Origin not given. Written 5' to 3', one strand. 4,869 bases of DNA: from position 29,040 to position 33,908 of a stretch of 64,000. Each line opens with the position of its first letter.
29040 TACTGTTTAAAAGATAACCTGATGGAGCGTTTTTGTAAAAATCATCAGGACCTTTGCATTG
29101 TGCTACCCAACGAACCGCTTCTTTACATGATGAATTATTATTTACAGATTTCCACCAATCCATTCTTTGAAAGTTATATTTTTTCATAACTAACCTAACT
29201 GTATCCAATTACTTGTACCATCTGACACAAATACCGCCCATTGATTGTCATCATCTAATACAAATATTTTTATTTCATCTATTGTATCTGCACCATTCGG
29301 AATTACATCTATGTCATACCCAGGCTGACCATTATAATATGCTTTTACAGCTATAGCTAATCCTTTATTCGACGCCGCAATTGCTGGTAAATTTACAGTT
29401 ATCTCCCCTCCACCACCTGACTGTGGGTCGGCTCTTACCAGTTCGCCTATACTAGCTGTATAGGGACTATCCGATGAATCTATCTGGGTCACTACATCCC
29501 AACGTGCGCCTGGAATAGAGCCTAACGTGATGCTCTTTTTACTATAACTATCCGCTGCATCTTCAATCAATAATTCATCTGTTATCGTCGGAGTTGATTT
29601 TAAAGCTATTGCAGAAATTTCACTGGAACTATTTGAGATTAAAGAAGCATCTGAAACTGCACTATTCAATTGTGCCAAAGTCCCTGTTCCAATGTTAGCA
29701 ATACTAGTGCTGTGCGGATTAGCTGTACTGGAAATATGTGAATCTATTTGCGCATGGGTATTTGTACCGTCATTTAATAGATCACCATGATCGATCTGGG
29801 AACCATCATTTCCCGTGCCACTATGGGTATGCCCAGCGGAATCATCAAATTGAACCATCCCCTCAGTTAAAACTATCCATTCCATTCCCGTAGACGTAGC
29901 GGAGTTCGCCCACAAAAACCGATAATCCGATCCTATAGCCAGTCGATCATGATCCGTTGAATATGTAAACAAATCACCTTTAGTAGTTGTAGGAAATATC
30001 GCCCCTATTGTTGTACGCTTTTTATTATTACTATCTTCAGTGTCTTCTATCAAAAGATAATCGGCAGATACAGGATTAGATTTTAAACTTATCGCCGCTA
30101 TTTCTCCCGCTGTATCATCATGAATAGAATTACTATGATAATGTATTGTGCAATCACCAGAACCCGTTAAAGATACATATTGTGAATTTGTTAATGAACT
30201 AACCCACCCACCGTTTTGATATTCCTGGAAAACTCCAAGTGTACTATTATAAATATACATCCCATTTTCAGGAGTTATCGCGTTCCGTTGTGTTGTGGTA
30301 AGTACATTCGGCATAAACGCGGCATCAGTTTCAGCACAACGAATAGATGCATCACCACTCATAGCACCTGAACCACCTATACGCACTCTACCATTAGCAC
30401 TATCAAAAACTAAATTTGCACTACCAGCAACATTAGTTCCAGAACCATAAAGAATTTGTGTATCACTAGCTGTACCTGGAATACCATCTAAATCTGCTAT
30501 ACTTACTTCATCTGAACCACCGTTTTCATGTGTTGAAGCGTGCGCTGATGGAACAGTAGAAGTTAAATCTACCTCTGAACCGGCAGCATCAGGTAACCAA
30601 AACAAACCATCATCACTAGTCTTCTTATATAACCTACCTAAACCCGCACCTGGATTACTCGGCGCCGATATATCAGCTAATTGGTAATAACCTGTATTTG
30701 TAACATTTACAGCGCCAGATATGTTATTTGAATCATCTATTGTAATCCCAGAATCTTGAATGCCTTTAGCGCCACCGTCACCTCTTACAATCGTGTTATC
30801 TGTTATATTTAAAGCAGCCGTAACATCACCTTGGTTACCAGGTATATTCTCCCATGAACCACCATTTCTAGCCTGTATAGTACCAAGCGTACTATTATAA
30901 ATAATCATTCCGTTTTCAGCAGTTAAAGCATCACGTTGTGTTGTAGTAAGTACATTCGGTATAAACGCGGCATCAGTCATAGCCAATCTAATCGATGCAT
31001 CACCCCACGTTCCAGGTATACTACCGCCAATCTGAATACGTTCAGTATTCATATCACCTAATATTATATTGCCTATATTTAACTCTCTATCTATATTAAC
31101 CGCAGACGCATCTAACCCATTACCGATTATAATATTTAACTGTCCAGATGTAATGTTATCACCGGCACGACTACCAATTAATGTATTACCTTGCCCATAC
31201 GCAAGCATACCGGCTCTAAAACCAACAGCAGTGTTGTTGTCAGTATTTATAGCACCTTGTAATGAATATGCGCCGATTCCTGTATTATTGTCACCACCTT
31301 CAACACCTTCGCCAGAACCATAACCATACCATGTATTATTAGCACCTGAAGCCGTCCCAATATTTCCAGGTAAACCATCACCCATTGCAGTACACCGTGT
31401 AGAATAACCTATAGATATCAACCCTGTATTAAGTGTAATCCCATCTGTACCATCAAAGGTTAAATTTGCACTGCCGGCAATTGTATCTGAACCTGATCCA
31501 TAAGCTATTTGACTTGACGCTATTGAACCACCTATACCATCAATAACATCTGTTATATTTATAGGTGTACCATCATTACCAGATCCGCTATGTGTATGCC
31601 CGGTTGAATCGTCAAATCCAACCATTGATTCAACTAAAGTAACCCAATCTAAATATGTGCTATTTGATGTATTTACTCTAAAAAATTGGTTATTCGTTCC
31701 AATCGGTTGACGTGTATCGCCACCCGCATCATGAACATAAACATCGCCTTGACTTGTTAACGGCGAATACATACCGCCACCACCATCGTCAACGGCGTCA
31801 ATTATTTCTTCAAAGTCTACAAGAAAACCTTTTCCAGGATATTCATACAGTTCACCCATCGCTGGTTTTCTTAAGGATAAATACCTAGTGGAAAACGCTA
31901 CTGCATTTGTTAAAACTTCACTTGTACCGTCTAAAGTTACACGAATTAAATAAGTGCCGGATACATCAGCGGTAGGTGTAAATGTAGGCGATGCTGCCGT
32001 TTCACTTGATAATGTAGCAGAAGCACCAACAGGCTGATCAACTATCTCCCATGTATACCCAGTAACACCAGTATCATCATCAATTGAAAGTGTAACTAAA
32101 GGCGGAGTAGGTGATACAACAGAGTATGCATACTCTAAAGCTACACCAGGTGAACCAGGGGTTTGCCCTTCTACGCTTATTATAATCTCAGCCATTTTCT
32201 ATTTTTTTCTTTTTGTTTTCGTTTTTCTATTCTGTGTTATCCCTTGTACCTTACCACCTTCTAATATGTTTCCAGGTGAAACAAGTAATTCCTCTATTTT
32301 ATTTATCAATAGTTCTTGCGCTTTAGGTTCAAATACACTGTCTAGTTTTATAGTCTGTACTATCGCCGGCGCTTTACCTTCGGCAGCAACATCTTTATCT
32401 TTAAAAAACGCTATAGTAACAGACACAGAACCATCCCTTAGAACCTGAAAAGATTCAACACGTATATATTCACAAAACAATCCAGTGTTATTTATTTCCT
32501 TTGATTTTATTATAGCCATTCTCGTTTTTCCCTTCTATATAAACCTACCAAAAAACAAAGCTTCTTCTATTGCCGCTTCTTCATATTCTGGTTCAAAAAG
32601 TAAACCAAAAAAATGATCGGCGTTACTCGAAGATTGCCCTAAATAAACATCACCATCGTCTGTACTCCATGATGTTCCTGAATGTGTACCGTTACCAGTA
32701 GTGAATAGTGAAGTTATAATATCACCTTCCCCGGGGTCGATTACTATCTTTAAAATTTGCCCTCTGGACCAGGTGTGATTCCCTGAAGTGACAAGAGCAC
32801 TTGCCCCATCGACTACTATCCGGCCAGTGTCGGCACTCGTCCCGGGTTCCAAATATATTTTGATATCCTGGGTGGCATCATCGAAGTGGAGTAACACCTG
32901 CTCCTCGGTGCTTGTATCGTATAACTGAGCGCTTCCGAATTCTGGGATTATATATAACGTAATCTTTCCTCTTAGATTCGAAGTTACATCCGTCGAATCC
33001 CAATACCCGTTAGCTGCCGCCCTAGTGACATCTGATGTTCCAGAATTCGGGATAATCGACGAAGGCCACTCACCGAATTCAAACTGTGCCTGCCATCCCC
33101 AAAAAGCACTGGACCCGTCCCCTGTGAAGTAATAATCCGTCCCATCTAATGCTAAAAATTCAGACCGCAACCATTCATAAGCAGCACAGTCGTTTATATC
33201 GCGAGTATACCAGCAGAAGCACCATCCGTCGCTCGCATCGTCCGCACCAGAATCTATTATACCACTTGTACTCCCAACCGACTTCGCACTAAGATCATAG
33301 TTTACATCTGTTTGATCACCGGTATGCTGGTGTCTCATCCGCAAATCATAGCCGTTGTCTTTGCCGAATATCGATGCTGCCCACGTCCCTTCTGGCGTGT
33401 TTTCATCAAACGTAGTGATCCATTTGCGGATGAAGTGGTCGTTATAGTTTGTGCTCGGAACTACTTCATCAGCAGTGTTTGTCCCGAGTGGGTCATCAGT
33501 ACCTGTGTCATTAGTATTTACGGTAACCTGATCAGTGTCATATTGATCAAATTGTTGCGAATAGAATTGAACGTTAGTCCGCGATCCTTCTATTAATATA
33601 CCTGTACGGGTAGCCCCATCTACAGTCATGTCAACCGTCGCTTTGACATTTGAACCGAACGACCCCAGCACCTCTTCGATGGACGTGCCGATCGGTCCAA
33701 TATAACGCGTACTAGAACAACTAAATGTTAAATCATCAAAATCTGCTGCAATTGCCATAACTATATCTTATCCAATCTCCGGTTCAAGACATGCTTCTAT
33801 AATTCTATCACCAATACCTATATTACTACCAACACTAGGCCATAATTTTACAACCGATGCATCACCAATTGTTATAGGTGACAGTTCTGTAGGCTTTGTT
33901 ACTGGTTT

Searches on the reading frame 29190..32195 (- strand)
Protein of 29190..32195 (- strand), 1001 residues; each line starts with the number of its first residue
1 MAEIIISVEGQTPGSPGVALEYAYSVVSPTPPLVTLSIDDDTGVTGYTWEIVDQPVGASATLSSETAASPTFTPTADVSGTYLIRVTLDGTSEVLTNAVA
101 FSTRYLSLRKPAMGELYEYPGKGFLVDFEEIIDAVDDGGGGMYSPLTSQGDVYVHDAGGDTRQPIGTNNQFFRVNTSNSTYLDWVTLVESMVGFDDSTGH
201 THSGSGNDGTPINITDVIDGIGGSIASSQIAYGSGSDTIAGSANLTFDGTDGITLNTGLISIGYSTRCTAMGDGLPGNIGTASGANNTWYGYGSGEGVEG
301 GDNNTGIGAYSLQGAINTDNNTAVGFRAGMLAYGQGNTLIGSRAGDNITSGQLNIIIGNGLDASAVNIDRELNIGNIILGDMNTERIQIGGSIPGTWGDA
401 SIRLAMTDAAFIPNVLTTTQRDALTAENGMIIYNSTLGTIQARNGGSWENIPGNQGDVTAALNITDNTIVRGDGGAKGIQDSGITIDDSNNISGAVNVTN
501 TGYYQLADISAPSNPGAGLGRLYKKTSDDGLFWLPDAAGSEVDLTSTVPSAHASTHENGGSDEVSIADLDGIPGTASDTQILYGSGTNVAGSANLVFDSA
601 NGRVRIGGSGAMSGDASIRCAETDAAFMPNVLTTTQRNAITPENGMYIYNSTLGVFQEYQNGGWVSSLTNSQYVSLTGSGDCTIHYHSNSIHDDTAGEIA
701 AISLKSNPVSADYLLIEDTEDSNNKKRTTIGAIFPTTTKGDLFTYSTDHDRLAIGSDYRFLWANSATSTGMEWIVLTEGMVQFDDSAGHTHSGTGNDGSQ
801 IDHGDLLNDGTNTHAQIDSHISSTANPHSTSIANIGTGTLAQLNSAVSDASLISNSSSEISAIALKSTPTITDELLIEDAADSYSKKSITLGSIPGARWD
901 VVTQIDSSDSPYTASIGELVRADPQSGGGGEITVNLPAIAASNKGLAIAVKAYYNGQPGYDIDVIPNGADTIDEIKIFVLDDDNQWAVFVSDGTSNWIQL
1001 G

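Call 34: search_protein_families(library=phrogs, proteins=[window:29190-32195:-], max_evalue=0.00001)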
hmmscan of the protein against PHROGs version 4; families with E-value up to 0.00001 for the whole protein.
window:29190-32195:- (1001 aa): 1 family
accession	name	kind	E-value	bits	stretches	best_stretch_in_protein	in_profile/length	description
phrog_25721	-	unknown function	3.9e-07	30.4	0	408-454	38-83/340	-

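Call 77: search_protein_families(library=pfam, proteins=[window:29190-32195:-], max_evalue=0.0001)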
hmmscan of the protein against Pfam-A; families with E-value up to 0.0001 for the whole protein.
window:29190-32195:- (1001 aa): 0 families

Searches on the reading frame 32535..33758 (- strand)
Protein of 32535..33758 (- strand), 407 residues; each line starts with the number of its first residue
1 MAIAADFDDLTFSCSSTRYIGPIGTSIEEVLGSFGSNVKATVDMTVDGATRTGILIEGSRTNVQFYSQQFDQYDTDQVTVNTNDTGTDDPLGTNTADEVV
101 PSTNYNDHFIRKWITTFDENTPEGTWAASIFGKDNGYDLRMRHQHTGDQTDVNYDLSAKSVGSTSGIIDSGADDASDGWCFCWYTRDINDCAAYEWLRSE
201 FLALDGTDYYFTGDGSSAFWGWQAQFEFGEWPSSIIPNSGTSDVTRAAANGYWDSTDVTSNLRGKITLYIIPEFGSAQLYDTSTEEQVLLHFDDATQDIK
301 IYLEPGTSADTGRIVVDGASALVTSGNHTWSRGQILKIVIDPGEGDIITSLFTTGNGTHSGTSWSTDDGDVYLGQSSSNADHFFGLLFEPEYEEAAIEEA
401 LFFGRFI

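Call 34: search_protein_families(library=phrogs, proteins=[window:32535-33758:-], max_evalue=0.00001)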
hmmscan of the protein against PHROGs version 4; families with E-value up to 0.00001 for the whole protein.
window:32535-33758:- (407 aa): 2 families
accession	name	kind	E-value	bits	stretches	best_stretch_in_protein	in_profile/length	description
phrog_5939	-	tail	2e-18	67.3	1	50-385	406-740/801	tail protein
phrog_34853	-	unknown function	2.5e-07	30.6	1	33-247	51-261/555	-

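Call 77: search_protein_families(library=pfam, proteins=[window:32535-33758:-], max_evalue=0.0001)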
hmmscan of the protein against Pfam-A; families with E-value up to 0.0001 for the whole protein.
window:32535-33758:- (407 aa): 0 families
